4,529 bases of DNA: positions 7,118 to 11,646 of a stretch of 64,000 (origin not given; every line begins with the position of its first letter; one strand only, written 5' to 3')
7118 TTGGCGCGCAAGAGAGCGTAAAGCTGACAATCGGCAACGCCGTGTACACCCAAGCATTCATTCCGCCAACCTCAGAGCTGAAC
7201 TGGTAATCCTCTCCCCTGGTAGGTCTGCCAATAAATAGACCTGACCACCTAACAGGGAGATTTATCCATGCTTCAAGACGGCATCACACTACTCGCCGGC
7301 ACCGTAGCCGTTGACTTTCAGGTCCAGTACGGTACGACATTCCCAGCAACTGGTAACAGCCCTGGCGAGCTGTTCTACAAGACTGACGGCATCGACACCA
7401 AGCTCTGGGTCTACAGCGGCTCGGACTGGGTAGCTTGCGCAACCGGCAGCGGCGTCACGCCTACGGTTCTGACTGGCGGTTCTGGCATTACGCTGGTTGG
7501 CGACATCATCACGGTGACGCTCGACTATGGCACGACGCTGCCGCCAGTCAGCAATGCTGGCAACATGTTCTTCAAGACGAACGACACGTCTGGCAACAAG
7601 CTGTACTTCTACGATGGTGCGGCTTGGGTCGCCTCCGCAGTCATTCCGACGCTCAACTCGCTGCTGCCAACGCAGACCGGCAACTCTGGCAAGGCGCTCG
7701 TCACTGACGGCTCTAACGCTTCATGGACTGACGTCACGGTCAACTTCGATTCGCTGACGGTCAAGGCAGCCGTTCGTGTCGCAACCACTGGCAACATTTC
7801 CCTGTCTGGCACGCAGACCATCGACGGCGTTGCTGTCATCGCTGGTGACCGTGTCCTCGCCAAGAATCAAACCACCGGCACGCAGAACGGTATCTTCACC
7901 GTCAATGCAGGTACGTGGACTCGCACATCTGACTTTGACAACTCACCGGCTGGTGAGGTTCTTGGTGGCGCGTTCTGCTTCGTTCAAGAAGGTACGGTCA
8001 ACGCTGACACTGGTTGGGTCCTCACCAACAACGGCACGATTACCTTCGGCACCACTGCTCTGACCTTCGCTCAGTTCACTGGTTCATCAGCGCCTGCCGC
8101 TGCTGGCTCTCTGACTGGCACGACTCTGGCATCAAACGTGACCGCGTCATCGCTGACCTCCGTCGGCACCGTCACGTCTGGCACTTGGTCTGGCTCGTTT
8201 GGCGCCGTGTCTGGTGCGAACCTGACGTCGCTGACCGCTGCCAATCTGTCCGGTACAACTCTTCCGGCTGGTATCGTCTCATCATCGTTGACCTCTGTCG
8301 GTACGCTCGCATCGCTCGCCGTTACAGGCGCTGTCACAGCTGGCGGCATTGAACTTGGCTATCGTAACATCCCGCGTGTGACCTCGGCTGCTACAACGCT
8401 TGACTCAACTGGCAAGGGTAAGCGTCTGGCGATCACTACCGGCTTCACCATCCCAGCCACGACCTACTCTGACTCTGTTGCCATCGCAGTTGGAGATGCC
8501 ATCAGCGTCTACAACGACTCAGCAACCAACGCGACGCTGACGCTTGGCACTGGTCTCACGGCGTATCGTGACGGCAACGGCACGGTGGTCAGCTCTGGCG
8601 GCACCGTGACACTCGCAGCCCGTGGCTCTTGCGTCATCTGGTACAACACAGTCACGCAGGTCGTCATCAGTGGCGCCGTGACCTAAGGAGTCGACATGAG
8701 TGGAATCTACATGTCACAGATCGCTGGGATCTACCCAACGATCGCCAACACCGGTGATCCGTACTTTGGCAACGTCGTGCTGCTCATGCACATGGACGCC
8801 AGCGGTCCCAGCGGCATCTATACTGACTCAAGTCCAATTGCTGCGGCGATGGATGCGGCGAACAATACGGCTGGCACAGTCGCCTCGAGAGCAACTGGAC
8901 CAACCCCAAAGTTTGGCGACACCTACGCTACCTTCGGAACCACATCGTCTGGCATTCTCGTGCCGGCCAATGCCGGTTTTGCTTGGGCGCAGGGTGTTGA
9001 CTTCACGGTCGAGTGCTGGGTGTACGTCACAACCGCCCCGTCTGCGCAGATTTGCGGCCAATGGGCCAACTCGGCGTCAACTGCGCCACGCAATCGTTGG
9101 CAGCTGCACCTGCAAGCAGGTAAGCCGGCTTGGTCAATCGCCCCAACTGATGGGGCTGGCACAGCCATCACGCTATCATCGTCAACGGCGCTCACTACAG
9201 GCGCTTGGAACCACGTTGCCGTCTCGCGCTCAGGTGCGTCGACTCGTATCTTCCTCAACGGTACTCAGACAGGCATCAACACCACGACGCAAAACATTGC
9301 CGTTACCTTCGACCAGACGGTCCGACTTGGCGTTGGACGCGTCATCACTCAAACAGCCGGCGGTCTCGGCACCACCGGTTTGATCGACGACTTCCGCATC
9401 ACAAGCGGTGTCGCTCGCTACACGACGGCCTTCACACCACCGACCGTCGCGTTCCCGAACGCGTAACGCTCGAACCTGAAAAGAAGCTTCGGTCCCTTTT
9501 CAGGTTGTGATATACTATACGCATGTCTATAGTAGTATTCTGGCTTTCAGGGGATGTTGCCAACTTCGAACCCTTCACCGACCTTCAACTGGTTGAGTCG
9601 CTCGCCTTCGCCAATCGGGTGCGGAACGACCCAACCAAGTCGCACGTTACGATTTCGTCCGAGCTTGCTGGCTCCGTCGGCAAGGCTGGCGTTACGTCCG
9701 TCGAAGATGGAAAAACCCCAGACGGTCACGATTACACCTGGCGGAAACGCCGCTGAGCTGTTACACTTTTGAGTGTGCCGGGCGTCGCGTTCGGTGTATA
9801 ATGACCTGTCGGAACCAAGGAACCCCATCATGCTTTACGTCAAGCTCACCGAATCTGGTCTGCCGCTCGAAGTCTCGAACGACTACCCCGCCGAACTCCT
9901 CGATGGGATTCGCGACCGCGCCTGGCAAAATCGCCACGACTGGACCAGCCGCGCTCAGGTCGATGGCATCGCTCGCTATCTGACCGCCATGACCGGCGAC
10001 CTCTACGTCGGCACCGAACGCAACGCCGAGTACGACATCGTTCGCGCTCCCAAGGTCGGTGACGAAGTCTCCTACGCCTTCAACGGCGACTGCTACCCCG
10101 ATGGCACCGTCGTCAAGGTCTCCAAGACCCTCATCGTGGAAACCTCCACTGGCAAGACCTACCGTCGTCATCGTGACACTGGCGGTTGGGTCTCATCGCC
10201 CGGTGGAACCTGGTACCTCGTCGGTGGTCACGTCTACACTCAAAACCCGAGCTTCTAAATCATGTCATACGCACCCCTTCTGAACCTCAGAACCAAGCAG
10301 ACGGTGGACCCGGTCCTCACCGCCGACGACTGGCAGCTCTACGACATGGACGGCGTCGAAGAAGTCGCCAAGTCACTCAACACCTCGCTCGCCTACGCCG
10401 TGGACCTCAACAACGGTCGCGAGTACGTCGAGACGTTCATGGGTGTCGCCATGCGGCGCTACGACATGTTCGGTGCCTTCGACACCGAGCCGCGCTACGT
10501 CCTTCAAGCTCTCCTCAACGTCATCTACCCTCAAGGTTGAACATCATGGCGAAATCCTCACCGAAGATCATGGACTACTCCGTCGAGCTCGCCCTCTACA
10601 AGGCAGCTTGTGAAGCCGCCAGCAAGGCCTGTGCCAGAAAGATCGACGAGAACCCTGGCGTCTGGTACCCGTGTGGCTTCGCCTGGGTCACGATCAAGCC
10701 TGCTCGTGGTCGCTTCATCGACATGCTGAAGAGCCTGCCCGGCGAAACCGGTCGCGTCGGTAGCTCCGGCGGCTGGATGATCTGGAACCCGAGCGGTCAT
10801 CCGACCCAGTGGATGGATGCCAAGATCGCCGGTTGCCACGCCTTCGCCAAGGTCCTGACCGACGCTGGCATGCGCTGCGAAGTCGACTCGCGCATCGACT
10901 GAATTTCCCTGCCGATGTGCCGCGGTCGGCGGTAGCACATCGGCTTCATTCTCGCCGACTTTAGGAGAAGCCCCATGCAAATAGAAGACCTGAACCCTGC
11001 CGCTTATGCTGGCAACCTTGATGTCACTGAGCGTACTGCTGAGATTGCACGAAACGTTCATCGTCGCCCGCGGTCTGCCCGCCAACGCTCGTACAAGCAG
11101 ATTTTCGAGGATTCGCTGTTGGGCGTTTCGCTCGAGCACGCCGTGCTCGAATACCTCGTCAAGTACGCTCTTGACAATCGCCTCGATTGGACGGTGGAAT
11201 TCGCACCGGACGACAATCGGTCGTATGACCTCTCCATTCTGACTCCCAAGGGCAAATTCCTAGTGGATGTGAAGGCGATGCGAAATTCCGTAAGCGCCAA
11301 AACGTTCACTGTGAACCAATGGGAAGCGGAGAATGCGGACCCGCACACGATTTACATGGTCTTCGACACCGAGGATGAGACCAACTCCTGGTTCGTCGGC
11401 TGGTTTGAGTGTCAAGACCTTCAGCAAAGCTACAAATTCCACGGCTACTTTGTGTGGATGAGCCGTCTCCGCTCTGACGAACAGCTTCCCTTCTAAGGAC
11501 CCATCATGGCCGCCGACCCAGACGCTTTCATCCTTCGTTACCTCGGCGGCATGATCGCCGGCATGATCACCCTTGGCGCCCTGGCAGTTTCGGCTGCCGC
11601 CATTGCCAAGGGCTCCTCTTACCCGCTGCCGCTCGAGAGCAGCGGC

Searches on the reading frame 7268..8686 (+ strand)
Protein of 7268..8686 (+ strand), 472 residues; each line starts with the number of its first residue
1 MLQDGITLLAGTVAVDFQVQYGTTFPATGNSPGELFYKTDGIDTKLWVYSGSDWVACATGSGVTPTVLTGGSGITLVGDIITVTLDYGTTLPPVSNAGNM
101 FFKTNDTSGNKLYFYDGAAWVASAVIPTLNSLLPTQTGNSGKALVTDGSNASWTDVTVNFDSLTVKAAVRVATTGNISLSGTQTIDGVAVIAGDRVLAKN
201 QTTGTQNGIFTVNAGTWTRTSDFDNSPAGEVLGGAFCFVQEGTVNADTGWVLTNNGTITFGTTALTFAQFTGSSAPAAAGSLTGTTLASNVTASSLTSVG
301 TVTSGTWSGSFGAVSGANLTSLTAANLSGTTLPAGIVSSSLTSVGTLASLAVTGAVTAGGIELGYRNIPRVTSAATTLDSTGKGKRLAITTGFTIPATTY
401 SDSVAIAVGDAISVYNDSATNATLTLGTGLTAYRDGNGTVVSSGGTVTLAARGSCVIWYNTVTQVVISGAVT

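Call 23: search_protein_families(library=phrogs, proteins=[window:7268-8686:+], max_evalue=0.001)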
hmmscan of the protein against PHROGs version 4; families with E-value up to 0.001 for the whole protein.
window:7268-8686:+ (472 aa): 10 families
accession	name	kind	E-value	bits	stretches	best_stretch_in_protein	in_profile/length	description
phrog_27782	-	unknown function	2.2e-35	123.4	1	130-286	133-285/644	-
phrog_11518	-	tail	4.6e-33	115.5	1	163-294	163-291/812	tail fiber protein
phrog_2647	-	head and packaging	5.1e-29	102.4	1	160-305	112-255/336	head decoration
phrog_16867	-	unknown function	5.3e-27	95.6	1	144-283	52-189/631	-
phrog_14570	-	unknown function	1.7e-25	90.7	1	156-287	159-289/540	-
phrog_17264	-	unknown function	3.4e-25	89.5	1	169-308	1-136/147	-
phrog_30390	-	unknown function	6.1e-25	88.8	1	169-285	531-654/766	-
phrog_24595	-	head and packaging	1.2e-22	81.8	1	161-304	39-185/325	virion structural protein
phrog_2824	-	head and packaging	2.8e-16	59.7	1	148-294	914-1059/1151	virion structural protein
phrog_14824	-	unknown function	8.4e-07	28.5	1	161-240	14-95/719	-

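Call 24: search_protein_families(library=pfam, proteins=[window:7268-8686:+], max_evalue=0.001)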
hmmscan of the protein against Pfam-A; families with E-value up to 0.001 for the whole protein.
window:7268-8686:+ (472 aa): 0 families

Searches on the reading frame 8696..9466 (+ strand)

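Call 23: search_protein_families(library=phrogs, proteins=[window:8696-9466:+], max_evalue=0.001)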
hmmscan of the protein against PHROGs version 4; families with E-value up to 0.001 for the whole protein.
window:8696-9466:+ (256 aa): 11 families
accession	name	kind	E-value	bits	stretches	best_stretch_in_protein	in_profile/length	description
phrog_3545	-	unknown function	4e-32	112.3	1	17-255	742-978/1115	-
phrog_24074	-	unknown function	1.1e-29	104.3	1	19-254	407-624/892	-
phrog_38322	-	unknown function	3.9e-23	83.1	1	19-255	289-505/506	-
phrog_13163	-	tail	7.8e-20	71.4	1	72-253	549-717/976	baseplate wedge subunit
phrog_1469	-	tail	6.6e-15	54.1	1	79-253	546-705/2607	baseplate wedge subunit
phrog_701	-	head and packaging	9.1e-15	52.4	1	70-253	4055-4222/6136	virion structural protein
phrog_18802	-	head and packaging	2.5e-12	45.2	1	72-253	839-1004/3007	virion structural protein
phrog_8510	-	head and packaging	4.3e-12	45.6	1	56-236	713-884/1348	virion structural protein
phrog_19601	-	tail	5.9e-12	44.5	1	72-252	657-824/2043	baseplate wedge subunit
phrog_32294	-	tail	2.5e-09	35.4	1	164-252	523-606/2435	baseplate wedge subunit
phrog_37978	-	unknown function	3.7e-07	30.4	1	115-250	221-364/564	-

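Call 24: search_protein_families(library=pfam, proteins=[window:8696-9466:+], max_evalue=0.001)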
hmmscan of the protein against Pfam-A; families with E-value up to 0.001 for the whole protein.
window:8696-9466:+ (256 aa): 2 families
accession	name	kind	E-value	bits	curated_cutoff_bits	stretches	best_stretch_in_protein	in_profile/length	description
PF13385.13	Laminin_G_3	-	4.3e-18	66.4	27.6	1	84-237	4-142/151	Concanavalin A-like lectin/glucanases superfamily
PF07953.20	Toxin_R_bind_N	-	0.00057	20.1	23.8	1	103-221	56-177/191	Clostridium neurotoxin, N-terminal receptor binding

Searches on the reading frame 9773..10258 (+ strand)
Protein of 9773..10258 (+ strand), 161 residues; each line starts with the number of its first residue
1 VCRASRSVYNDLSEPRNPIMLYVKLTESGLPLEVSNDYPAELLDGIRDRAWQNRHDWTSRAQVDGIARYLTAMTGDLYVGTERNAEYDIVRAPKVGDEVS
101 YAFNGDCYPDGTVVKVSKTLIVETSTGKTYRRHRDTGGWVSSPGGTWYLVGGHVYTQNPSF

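Call 23: search_protein_families(library=phrogs, proteins=[window:9773-10258:+], max_evalue=0.001)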
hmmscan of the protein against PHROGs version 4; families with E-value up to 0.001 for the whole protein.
window:9773-10258:+ (161 aa): 1 family
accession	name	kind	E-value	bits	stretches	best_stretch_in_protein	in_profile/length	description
phrog_9742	-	unknown function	9.7e-28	97.6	1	20-161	1-139/139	-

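Call 24: search_protein_families(library=pfam, proteins=[window:9773-10258:+], max_evalue=0.001)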
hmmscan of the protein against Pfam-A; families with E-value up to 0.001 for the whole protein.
window:9773-10258:+ (161 aa): 0 families

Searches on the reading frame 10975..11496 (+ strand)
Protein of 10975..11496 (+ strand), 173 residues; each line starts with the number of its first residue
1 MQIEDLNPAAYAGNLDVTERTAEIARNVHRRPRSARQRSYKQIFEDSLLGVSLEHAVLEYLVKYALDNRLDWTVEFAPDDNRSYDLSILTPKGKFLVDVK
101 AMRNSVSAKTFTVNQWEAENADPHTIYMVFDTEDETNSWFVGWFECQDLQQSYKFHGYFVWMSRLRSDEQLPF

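Call 23: search_protein_families(library=phrogs, proteins=[window:10975-11496:+], max_evalue=0.001)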
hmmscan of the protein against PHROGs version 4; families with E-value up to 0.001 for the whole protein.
window:10975-11496:+ (173 aa): 0 families

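Call 24: search_protein_families(library=pfam, proteins=[window:10975-11496:+], max_evalue=0.001)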
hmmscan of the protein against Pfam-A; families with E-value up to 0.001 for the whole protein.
window:10975-11496:+ (173 aa): 1 family
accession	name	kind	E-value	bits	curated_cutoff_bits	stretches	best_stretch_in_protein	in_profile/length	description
PF13020.12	NOV_C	-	0.00015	22.2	22.1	1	54-135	2-85/91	Protein NO VEIN, C-terminal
